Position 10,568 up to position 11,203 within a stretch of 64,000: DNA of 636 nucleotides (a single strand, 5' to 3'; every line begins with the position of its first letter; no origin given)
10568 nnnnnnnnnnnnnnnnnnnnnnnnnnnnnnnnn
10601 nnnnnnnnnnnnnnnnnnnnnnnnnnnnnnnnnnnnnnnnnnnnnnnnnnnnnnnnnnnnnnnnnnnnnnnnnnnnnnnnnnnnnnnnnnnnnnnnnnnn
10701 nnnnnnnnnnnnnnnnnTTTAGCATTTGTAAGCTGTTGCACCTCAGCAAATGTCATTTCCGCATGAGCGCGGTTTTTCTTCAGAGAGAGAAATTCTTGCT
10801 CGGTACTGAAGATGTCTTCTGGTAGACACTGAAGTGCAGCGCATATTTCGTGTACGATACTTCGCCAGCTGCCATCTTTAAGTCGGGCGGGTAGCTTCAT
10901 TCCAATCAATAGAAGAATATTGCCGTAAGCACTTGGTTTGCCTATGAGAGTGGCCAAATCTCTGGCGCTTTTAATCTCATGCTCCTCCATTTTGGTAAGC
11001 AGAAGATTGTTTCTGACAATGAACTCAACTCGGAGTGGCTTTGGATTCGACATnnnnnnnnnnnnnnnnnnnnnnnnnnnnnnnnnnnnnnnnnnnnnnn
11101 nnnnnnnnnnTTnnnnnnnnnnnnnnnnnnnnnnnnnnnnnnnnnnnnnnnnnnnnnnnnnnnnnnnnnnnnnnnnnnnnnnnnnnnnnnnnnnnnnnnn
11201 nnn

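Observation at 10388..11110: Orphan RpoD-type sigma region 4 protein without region 2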

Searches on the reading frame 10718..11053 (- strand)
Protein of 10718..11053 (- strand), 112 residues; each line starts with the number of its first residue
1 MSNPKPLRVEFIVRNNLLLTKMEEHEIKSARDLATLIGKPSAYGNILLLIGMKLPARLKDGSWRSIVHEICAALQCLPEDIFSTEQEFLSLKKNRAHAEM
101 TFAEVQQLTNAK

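Call 21: search_solved_structures(query=A3, max_evalue=10, show_alignments=3)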
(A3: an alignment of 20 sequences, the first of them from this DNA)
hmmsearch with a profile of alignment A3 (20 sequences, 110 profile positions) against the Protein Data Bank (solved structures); distinct sequences matched with E-value up to 10: 5.
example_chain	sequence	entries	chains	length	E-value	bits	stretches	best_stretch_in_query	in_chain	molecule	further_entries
2xiu_A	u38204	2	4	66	0.26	14.4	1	35-83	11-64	CYLR2 | CYLR2 SYNONYM CYTOLYSIN REPRESSOR 2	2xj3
4jw1_A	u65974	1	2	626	0.84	12.7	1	14-84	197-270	Effector protein B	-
6kdd_A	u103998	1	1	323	0.92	12.6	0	55-82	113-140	Endoglucanase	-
8cez_A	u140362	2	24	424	1.4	12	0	64-88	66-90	Portal protein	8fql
9enr_A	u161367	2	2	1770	2.4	11.3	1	42-81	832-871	Vitellogenin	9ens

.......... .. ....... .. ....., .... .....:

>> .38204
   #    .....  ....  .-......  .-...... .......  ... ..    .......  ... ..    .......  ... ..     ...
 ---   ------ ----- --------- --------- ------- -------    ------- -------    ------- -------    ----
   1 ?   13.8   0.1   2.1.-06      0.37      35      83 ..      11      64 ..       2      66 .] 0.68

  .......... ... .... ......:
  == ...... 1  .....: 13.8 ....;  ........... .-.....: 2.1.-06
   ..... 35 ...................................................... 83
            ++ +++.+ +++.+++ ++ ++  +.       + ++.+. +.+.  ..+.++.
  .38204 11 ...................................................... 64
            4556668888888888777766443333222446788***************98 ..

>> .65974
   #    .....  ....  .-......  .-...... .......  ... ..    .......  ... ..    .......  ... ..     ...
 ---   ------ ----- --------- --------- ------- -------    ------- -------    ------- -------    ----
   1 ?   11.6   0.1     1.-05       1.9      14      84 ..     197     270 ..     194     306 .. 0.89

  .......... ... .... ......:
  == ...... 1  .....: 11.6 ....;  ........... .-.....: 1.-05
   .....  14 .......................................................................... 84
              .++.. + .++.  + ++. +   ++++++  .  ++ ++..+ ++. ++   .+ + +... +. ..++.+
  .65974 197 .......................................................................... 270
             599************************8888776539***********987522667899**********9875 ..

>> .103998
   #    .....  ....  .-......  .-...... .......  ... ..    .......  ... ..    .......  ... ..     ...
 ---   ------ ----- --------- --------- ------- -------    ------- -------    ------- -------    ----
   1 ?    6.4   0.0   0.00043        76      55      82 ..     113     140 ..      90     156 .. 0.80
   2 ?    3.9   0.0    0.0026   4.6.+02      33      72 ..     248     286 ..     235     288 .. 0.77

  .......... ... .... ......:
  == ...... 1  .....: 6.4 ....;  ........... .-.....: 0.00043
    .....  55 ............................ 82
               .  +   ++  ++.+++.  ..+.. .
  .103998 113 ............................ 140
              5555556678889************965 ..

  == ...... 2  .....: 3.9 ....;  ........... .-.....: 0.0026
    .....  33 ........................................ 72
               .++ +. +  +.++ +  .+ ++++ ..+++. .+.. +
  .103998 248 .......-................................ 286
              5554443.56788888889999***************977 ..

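Call 25: predict_structure(alignment_id=A3)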
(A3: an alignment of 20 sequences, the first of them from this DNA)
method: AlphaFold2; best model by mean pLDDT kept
length: 112 residues; sequences in the alignment: 20
mean_pLDDT: 91.9   pTM: 0.78
mean pLDDT of the five models: 91.9, 91.5, 91.4, 87.7, 87.0
residues with pLDDT >= 90: 81; 70-90: 27; 50-70: 3; < 50: 1
segments of 3 or more residues with pLDDT < 50: none
pLDDT, mean of each block of 10 residues (from residue 1): 77 95 97 97 97 96 97 97 93 89 83 53
secondary structure, 60 per line:
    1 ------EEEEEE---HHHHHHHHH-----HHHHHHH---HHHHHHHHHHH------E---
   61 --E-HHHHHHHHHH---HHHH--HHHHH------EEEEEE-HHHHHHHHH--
elements in order: E7-12 H16-24 H30-36 H40-50 H65-74 H78-81 H84-88 E95-100 H102-110

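Call 28: search_protein_representatives(alignment_id=A3)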
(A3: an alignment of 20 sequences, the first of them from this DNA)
Query: 20 sequences, 110 profile positions. Proteins with E-value up to 0.001 (for the whole library): 2957; up to 1e-10: 1704; up to 1e-30: 32. The best 150 are listed.
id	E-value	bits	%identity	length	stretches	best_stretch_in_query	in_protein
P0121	4.9e-37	142.3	-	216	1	3-108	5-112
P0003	2.7e-36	139.9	-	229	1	1-108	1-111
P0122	2.0e-35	137.1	-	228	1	1-108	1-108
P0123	3.0e-35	136.5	-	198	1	2-108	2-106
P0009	8.5e-35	135.1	-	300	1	3-108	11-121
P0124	8.9e-35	135.0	-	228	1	3-108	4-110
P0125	1.4e-34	134.3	-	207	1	3-109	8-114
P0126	2.6e-34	133.5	-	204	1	5-108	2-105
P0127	5.3e-34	132.5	-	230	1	1-108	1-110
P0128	1.4e-33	131.1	-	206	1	4-109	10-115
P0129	1.7e-33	130.9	-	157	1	2-109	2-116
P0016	2.6e-33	130.3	-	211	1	3-108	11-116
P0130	5.0e-33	129.4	-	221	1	1-109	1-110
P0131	1.1e-32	128.3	-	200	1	4-109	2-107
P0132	1.5e-32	127.8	-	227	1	1-105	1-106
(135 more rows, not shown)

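Call 33: find_related_loci(query=A3, collection=genome_contigs, flank=6000)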
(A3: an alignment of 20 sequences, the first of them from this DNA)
Query A3 (112 aa) in genome_contigs; peptide patterns used: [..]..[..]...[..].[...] (x = any residue, [..] = any of these).
35 stretches matched a pattern; 9 encode a relative of the query (tblastn E <= 1e-3); 9 distinct loci.
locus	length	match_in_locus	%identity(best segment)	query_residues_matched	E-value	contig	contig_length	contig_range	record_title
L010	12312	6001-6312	50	5-109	6e-31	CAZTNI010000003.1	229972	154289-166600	MAG TPA_asm: uncultured Candidatus Saccharibacteria bacterium isolate SRP292972_co1_97 genome assembly, contig: NODE_75_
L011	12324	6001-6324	43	1-108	1e-27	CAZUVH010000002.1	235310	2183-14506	MAG TPA_asm: uncultured Candidatus Saccharibacteria bacterium isolate SRP287051_co2_176 genome assembly, contig: NODE_67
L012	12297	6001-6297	49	5-103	6e-29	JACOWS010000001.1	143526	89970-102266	MAG: Patescibacteria group bacterium isolate NC_groundwater_132_Ag_S-0.1um_53_12 S4_GD2017_2_S1_scaffold_39, whole genom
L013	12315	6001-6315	45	5-109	2e-24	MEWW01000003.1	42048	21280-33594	MAG: Candidatus Adlerbacteria bacterium RIFCSPHIGHO2_12_FULL_53_18 rifcsphigho2_12_scaffold_1895, whole genome shotgun s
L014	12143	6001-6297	37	5-105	7e-16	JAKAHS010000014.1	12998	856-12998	MAG: bacterium isolate WY3.bin123 NODE_8630_length_12998_cov_1.550074, whole genome shotgun sequence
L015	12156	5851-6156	34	5-108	1e-14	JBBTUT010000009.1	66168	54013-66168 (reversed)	MAG: Patescibacteria group bacterium isolate H41-bin067_1 H41_bin067_1_000000000009, whole genome shotgun sequence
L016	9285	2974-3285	37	1-106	2e-14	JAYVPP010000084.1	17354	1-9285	MAG: Candidatus Kaiserbacteria bacterium isolate GL72_DN_metabinner_43 GL72_DN_metabinner_43_83, whole genome shotgun se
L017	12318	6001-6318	34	5-108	4e-10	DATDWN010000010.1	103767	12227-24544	MAG TPA_asm: Candidatus Paceibacterota bacterium isolate SMAG_U8111 k141_233367, whole genome shotgun sequence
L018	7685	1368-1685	33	5-108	2e-8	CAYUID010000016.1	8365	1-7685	MAG TPA_asm: uncultured Candidatus Saccharibacteria bacterium isolate SRP273308_co1_430 genome assembly, contig: NODE_13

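Call 34: find_related_loci(query=A3, collection=viral_contigs, flank=6000)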
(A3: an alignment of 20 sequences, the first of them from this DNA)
Query A3 (112 aa) in viral_contigs; peptide patterns used: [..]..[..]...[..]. (x = any residue, [..] = any of these).
28 stretches matched a pattern; 21 encode a relative of the query (tblastn E <= 1e-3); 21 distinct loci.
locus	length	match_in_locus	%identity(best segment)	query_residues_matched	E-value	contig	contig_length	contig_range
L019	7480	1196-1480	36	9-105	6e-12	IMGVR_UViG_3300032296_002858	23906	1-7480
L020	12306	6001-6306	29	5-106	4e-11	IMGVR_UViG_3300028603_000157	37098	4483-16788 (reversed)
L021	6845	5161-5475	30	6-111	2e-10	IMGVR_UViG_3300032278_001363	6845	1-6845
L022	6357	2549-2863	30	6-111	2e-10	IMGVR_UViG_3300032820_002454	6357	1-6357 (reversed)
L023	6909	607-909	31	8-108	2e-10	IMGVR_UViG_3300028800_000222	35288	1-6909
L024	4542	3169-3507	31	5-108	3e-10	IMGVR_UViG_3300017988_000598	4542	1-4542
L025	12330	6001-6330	29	8-112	3e-10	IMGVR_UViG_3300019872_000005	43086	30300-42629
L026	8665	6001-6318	30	5-111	2e-9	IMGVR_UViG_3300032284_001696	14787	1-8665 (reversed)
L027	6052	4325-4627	35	9-111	4e-9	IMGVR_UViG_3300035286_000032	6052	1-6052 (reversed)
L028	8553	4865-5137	30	3-93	1e-8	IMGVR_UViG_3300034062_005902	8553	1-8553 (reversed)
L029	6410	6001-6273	30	3-93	1e-8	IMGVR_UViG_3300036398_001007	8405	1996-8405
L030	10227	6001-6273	30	3-93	1e-8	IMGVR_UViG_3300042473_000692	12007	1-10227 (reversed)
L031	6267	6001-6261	34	5-82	2e-8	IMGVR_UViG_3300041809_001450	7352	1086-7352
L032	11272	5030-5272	30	13-93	1e-6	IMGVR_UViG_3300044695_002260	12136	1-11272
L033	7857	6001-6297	31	9-108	2e-6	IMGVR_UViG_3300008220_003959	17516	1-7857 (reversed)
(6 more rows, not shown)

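Call 40: search_protein_families(library=pfam, proteins=[L033:4010-5989:+, L015:416-2893:+, L020:7472-9238:+, L028:5507-8122:-, L028:4368-4871:+, L021:4838-5155:+, L028:4132-4371:+, L026:5631-6035:+, L010:3897-5888:-, L010:8047-9948:+], max_evalue=0.01)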
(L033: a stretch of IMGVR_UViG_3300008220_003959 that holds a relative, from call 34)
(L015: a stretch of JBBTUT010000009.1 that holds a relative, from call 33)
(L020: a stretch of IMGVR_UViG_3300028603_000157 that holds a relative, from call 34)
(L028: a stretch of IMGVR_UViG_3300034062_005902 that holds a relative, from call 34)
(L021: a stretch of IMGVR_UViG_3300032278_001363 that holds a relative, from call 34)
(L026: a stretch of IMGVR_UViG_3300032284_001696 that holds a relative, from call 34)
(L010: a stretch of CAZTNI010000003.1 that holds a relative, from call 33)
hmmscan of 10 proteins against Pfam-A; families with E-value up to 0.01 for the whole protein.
L033:4010-5989:+ (659 aa): 2 families
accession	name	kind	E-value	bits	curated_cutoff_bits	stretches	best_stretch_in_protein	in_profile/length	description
PF00476.26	DNA_pol_A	-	1.5e-56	192.4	34.3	1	285-657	41-381/381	DNA polymerase family A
PF01612.26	DNA_pol_A_exo1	-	1.2e-11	45.2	23.6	1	103-215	70-172/173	3'-5' exonuclease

L015:416-2893:+ (825 aa): 5 families
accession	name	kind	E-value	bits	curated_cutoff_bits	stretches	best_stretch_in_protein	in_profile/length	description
PF00476.26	DNA_pol_A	-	1.4e-139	465.8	34.3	1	439-817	2-380/381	DNA polymerase family A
PF02739.22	5_3_exonuc_N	-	3.6e-50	170.3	34.3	1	47-215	1-164/164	5'-3' exonuclease, N-terminal resolvase-like domain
PF01367.25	5_3_exonuc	-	4e-24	85.4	40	1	217-309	2-86/97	5'-3' exonuclease, C-terminal SAM fold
PF14520.12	HHH_5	-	0.0038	18.1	27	1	235-273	4-40/57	Helix-hairpin-helix domain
PF12826.13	HHH_2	-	0.0099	16.5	27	0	237-261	7-31/64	Helix-hairpin-helix motif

L020:7472-9238:+ (588 aa): 6 families
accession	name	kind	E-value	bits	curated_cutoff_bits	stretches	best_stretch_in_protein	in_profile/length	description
PF04851.21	ResIII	-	3.8e-18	66.4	22.5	1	2-159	2-161/164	Type III restriction enzyme, res subunit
PF00271.37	Helicase_C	-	6.5e-16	59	23.5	1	241-343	5-109/110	Helicase conserved C-terminal domain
PF00270.35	DEAD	-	4e-13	49.9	26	1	6-158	2-158/167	DEAD/DEAH box helicase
PF09848.15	SLFN-g3_helicase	-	9.2e-06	25.6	24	0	33-129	11-92/354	Schlafen group 3, DNA/RNA helicase domain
PF08298.17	AAA_PrkA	-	0.004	16.7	25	0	425-478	12-66/358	PrkA AAA domain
PF13401.12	AAA_22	-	0.0049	17.6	27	0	23-143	5-106/130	AAA domain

L028:5507-8122:- (871 aa): 0 families

L028:4368-4871:+ (167 aa): 0 families

L021:4838-5155:+ (105 aa): 1 family
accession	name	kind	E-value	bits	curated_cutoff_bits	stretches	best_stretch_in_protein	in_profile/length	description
PF19905.4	DUF6378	-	1.4e-23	83.4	27.1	1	23-101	2-80/81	Domain of unknown function (DUF6378)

L028:4132-4371:+ (79 aa): 1 family
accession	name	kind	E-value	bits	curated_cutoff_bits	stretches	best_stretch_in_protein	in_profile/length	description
PF20661.2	SutA-RBD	-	4.4e-08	32.8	29.3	1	31-55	8-32/35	SutA RNAP-binding domain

L026:5631-6035:+ (134 aa): 1 family
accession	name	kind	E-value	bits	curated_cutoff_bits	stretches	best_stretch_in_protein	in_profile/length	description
PF08774.17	VRR_NUC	-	1.9e-05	25.1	23.8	1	12-107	14-115/116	VRR-NUC domain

L010:3897-5888:- (663 aa): 2 families
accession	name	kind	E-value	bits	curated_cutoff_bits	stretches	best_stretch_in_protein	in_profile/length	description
PF05649.18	Peptidase_M13_N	-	1.6e-122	410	32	1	27-407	1-381/381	Peptidase family M13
PF01431.27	Peptidase_M13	-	2.3e-71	240.1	24.5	1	459-657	1-202/205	Peptidase family M13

L010:8047-9948:+ (633 aa): 2 families
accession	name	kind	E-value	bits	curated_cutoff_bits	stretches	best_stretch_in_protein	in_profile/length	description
PF01411.24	tRNA-synt_2c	-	3.9e-109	366.1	30.3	1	16-482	1-442/552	tRNA synthetases class II (A)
PF07973.19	tRNA_SAD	-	3.5e-14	53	24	1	578-627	1-43/44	Threonyl and Alanyl tRNA synthetase second additional domain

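Call 57: search_protein_families(library=pfam, proteins=[L028:4132-4371:+], max_evalue=0.001)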
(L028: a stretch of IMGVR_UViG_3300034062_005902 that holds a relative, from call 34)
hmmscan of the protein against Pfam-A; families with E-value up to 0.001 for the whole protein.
L028:4132-4371:+ (79 aa): 1 family
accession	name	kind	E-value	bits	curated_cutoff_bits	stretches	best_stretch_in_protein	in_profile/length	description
PF20661.2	SutA-RBD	-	4.4e-08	32.8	29.3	1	31-55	8-32/35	SutA RNAP-binding domain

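Call 59: search_protein_families(library=ncbifam, proteins=[P0130, L028:4132-4371:+], max_evalue=0.01)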
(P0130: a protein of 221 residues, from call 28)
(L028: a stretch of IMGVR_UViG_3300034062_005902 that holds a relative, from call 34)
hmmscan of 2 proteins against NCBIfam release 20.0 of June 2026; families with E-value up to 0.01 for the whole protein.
P0130 (221 aa): 30 families (the best 25 are shown)
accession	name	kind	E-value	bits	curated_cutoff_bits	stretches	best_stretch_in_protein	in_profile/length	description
NF004208.0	PRK05658.1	equivalog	9.2e-24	84.4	555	1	117-193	549-625/631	RNA polymerase sigma factor RpoD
NF006666.0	PRK09210.1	equivalog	9.4e-21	74.5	572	1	116-193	288-365/370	RNA polymerase sigma factor RpoD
NF041931.2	MzaA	equivalog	1.2e-19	70.6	800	1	111-193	631-710/726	MZA anti-phage system associated sigma-70 family RNA polymerase sigma factor MzaA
TIGR02393.1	RpoD_Cterm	equivalog_domain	3.5e-19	69.3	354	1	113-193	153-233/238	RNA polymerase sigma factor RpoD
NF005643.0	PRK07406.1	equivalog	4.4e-19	68.8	500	1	114-192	313-391/397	RNA polymerase sigma factor RpoD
NF005785.0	PRK07598.1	equivalog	1.9e-18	66.5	554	1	115-191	329-405/415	RNA polymerase sigma factor SigC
NF004562.0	PRK05901.1-4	equivalog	1.7e-16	59.8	779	1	124-195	480-551/571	RNA polymerase sigma factor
NF004561.0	PRK05901.1-3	equivalog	3.3e-16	59.5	582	1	124-193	463-532/537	RNA polymerase sigma factor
NF005920.0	PRK07921.1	subfamily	3.8e-15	55.7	464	1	118-194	248-324/328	RNA polymerase sigma factor SigB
NF004560.0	PRK05901.1-1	equivalog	1.6e-14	53.9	711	1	124-193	442-511/516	RNA polymerase sigma factor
TIGR02997.1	Sig70-cyanoRpoD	subfamily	5.5e-14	52.1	384.5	1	113-184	226-297/298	RNA polymerase sigma factor, RpoD/SigA family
TIGR02394.1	rpoS_proteo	equivalog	2.2e-11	43.8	378.7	1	114-187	200-273/285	RNA polymerase sigma factor RpoS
TIGR02937.1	sigma70-ECF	superfamily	3.2e-11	43.1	42.9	1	99-184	86-161/165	sigma-70 family RNA polymerase sigma factor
NF004566.0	PRK05901.2-4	equivalog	4e-11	42.7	531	1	126-193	370-439/448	RNA polymerase sigma factor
NF005642.0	PRK07405.1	subfamily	6.1e-11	42.1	524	1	115-186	236-307/318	RNA polymerase sigma factor SigD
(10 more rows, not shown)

L028:4132-4371:+ (79 aa): 1 family
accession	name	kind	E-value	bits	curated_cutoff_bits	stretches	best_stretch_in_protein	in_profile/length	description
NF058628.1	small_PFL1563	equivalog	0.0002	20.9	60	1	31-55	11-35/51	PFL_1563 family small protein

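Call 60: search_protein_families(library=padloc, proteins=[P0130], max_evalue=0.01)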
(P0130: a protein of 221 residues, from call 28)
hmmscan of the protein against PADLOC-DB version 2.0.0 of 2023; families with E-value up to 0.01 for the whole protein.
P0130 (221 aa): 1 family
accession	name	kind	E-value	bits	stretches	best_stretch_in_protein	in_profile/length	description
PDLC02203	MzaA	-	1.1e-13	48.4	1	123-193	594-664/683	-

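Call 62: search_protein_families(library=phrogs, proteins=[L028:4368-4871:+, L028:3806-4165:+, L030:6597-6815:+, L030:7114-7347:+, L025:5690-5983:+, L020:5631-6017:+, L020:6584-6898:+, L019:1985-2656:+, L028:4132-4371:+, L028:5507-8122:-], max_evalue=0.001)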
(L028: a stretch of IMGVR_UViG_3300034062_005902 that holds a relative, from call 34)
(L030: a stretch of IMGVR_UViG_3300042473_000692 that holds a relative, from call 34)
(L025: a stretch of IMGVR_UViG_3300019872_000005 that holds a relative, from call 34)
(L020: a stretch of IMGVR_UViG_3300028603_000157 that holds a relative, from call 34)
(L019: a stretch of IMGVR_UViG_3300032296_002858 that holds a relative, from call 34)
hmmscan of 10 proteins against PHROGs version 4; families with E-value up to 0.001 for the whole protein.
L028:4368-4871:+ (167 aa): 1 family
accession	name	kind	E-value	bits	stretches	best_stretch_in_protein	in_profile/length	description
phrog_18326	-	unknown function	6.6e-19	69.3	1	1-153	2-157/203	-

L028:3806-4165:+ (119 aa): 0 families

L030:6597-6815:+ (72 aa): 0 families

L030:7114-7347:+ (77 aa): 1 family
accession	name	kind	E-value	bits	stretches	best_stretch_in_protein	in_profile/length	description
phrog_8676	-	unknown function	1.9e-19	70.5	1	1-72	6-84/91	-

L025:5690-5983:+ (97 aa): 0 families

L020:5631-6017:+ (128 aa): 0 families

L020:6584-6898:+ (104 aa): 0 families

L019:1985-2656:+ (223 aa): 0 families

L028:4132-4371:+ (79 aa): 0 families

L028:5507-8122:- (871 aa): 3 families
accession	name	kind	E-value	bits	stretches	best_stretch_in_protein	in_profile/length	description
phrog_6704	-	unknown function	1.6e-91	308.8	1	281-764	220-684/707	-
phrog_21143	-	tail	3.7e-12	46.4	1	270-434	411-573/576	lytic tail fiber protein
phrog_29864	-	other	8.1e-06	26.3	1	34-201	39-212/399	transglycosylase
